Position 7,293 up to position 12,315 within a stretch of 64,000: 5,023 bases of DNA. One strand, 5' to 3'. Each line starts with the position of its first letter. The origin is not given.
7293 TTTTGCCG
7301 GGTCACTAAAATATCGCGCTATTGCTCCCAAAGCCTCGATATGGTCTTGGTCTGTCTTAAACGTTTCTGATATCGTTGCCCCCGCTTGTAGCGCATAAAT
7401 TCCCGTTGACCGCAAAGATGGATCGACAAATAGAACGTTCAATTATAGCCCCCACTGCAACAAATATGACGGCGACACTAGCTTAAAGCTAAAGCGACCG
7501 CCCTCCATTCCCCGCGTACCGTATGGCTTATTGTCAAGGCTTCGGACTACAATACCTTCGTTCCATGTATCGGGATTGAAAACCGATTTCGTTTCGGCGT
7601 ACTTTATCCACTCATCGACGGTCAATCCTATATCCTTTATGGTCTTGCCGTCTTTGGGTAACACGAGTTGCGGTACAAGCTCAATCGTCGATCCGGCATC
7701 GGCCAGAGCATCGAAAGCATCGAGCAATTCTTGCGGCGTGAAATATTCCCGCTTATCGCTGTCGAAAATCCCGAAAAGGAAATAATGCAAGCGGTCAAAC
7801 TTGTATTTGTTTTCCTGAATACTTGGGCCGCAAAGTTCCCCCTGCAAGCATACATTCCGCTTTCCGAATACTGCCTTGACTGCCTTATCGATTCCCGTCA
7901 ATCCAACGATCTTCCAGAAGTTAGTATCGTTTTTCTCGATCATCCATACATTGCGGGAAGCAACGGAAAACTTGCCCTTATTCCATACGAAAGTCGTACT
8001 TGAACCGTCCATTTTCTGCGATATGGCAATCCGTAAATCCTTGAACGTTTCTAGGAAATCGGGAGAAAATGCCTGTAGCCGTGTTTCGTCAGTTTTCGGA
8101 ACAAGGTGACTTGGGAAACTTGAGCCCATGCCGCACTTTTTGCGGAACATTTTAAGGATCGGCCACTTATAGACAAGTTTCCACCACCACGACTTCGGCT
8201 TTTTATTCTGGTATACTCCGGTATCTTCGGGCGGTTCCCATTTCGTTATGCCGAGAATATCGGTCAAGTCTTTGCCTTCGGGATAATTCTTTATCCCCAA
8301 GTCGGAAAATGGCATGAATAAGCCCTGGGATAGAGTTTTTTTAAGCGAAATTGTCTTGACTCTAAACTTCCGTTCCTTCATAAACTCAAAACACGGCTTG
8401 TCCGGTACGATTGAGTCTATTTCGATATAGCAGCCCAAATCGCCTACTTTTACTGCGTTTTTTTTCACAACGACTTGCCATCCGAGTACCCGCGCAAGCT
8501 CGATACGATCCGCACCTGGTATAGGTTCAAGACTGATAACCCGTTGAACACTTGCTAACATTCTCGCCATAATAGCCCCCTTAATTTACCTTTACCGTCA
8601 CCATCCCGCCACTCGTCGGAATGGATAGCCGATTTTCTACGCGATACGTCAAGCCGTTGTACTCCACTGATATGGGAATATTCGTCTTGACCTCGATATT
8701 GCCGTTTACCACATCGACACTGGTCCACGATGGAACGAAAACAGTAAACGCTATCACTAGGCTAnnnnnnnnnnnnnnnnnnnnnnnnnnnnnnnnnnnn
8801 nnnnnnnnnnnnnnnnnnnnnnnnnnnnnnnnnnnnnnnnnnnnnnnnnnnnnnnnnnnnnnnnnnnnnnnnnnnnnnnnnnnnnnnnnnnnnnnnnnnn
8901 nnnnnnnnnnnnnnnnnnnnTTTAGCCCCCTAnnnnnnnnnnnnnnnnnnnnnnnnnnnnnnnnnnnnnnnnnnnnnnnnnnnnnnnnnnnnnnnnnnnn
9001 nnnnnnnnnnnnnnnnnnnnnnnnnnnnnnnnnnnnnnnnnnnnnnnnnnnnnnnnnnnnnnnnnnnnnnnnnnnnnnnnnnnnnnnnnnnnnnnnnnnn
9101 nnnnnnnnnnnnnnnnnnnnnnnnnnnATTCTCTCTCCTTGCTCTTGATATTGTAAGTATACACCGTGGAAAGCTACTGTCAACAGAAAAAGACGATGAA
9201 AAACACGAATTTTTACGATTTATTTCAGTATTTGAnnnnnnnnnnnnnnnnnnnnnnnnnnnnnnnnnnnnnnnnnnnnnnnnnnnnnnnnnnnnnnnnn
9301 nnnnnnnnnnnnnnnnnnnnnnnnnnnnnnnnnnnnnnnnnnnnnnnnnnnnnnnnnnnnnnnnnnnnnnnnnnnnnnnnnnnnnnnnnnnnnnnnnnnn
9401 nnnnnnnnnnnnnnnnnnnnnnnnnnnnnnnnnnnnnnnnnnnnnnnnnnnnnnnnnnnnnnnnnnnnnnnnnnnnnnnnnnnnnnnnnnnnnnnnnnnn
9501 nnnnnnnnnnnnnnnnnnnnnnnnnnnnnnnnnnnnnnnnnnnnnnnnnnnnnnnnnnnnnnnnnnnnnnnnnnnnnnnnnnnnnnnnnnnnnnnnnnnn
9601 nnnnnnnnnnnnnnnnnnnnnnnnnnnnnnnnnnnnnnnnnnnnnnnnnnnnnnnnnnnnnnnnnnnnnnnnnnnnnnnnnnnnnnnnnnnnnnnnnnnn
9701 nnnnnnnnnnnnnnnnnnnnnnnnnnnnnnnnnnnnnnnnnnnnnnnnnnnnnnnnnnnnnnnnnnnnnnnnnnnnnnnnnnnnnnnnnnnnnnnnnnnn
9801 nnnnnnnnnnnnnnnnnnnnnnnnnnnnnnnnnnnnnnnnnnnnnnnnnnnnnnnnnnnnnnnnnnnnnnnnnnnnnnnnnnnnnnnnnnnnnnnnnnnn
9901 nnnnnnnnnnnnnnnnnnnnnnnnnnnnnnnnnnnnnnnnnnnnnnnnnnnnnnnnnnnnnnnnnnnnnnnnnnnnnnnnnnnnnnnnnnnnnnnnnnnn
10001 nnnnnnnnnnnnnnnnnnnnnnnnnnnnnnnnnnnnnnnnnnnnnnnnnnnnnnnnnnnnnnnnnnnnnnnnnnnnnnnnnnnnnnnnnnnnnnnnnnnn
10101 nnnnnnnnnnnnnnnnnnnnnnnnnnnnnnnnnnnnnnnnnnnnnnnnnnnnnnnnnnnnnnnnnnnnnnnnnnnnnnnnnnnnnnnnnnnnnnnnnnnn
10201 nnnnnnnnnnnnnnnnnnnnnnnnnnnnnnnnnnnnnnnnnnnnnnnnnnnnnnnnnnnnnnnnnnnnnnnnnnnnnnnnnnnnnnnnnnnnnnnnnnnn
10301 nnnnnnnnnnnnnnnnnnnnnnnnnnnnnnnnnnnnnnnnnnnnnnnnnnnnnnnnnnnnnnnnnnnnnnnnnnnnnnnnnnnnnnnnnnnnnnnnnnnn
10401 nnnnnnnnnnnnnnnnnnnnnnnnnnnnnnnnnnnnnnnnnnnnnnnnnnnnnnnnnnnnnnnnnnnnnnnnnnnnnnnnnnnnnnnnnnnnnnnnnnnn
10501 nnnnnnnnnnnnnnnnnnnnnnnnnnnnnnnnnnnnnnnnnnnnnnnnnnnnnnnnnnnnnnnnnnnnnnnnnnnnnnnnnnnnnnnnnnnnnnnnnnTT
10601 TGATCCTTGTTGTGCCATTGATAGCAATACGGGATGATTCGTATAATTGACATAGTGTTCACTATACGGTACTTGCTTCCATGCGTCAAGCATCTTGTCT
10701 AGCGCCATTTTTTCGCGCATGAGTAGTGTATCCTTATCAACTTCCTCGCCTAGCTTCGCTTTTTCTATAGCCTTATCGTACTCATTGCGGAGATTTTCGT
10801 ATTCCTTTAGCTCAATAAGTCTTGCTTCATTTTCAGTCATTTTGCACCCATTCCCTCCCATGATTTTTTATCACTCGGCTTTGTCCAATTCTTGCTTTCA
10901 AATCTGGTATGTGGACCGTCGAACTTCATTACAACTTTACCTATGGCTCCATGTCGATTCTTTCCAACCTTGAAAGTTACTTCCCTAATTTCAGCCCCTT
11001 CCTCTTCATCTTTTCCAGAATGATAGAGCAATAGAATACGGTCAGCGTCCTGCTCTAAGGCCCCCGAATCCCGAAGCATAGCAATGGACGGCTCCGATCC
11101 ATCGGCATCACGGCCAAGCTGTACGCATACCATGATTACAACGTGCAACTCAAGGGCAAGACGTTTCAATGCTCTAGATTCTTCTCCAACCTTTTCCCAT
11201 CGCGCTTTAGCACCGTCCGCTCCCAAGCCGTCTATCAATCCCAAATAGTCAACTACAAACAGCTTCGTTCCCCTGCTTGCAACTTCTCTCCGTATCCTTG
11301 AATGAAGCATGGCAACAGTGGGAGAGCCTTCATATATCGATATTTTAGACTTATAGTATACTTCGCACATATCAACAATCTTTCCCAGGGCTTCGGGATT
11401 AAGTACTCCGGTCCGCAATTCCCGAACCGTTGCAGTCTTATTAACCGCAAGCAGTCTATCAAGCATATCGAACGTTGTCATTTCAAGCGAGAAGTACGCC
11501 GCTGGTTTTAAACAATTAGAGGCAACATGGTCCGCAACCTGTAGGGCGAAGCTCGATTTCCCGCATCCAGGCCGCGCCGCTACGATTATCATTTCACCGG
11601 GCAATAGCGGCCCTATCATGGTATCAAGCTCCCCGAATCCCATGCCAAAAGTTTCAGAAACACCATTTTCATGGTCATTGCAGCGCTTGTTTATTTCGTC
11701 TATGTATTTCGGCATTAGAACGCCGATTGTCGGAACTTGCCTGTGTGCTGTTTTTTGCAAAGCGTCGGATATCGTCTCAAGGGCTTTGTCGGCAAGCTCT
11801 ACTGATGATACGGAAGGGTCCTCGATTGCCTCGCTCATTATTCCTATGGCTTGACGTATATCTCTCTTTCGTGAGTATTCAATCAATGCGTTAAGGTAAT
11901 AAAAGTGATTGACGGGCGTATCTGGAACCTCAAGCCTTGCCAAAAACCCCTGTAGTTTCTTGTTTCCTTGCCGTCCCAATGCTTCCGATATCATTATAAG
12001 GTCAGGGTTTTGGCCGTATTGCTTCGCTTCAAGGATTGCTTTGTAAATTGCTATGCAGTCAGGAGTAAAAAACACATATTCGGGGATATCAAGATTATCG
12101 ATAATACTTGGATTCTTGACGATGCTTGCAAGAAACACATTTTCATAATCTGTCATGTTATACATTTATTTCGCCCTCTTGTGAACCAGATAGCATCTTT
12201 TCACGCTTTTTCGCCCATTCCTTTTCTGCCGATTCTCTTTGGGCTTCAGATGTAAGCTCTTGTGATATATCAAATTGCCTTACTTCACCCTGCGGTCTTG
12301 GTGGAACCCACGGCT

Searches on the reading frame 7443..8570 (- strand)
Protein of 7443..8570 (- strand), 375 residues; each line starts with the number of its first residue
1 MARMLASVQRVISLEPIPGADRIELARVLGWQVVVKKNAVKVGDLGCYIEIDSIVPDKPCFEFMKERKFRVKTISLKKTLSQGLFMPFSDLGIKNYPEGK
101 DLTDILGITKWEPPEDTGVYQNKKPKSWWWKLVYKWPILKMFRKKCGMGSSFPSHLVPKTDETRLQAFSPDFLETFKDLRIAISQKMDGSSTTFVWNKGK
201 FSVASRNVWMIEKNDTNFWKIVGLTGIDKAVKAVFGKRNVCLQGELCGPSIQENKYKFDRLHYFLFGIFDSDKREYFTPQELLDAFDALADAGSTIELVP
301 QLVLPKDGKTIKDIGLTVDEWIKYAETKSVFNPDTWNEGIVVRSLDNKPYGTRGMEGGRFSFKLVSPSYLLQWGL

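Call 79: search_protein_families(library=pfam, proteins=[window:7443-8570:-], max_evalue=0.001)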
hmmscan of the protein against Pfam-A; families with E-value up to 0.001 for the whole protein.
window:7443-8570:- (375 aa): 2 families
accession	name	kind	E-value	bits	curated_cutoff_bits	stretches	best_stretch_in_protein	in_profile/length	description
PF21189.3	PHA02142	-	2.7e-28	98.7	27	1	5-87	1-91/92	PHA02142 OB-fold domain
PF09414.15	RNA_ligase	-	3.4e-18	66.8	27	1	181-365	3-171/171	RNA ligase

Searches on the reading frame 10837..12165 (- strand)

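Call 79: search_protein_families(library=pfam, proteins=[window:10837-12165:-], max_evalue=0.001)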
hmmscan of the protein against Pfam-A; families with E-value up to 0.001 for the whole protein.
window:10837-12165:- (442 aa): 3 families
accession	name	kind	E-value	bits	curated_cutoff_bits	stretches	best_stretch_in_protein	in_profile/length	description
PF03796.21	DnaB_C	-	4.9e-56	190.4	27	1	175-423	4-254/255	DnaB-like helicase C terminal domain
PF13481.12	AAA_25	-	3.3e-08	33.8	27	1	181-350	23-190/195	AAA domain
PF00772.26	DnaB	-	7.6e-06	26.3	23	1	4-71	5-74/103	DnaB-like helicase N terminal domain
